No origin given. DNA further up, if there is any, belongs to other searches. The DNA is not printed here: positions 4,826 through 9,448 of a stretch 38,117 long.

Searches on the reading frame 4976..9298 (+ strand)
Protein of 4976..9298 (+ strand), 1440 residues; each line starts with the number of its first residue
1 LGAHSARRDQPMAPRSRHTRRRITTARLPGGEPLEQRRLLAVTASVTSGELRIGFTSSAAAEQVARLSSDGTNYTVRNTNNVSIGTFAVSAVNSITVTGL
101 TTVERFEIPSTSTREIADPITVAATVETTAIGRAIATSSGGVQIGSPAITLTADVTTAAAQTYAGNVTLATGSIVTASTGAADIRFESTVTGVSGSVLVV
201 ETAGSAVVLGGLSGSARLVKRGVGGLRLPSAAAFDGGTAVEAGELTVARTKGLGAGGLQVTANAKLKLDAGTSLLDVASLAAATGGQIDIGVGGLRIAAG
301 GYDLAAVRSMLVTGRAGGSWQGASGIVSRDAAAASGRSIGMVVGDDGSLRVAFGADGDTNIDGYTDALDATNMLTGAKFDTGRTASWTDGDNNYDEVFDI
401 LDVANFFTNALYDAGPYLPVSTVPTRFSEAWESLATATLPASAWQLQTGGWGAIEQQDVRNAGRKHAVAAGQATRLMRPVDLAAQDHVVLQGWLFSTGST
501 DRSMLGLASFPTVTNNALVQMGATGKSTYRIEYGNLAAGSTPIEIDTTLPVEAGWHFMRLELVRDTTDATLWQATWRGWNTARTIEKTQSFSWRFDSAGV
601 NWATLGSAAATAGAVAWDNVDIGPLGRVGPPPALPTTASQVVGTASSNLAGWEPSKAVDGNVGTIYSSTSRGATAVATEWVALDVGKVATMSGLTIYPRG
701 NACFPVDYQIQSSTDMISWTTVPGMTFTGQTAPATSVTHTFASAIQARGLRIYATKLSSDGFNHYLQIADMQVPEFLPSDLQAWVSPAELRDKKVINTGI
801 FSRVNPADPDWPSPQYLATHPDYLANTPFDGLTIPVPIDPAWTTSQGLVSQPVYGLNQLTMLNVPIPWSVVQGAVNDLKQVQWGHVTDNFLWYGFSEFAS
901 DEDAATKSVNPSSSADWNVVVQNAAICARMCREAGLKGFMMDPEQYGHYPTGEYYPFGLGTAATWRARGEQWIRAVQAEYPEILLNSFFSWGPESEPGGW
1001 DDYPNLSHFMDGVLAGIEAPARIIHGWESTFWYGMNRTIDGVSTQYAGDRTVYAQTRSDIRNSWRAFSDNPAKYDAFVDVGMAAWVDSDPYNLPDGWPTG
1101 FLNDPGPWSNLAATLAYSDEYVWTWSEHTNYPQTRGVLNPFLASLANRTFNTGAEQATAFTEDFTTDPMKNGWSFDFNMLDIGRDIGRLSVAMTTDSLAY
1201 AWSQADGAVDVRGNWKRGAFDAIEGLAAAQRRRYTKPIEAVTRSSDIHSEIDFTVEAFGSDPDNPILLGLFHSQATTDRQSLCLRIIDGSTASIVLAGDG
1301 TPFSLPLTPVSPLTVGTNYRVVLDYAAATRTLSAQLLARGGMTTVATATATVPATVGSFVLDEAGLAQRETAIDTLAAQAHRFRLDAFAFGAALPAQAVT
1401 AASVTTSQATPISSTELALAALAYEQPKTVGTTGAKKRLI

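Call 11: search_protein_families(library=pfam, proteins=[window:4976-9298:+], max_evalue=0.0001)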
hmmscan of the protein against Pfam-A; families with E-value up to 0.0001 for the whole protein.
window:4976-9298:+ (1440 aa): 2 families
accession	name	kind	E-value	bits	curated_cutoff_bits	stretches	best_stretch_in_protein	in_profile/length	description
PF00754.31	F5_F8_type_C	-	1.1e-19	71.3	28.2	1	644-759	3-118/127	F5/8 type C domain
PF22633.2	F5_F8_type_C_2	-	1.9e-10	41.6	27.8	1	656-752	1-91/91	NedA-like, galactose-binding domain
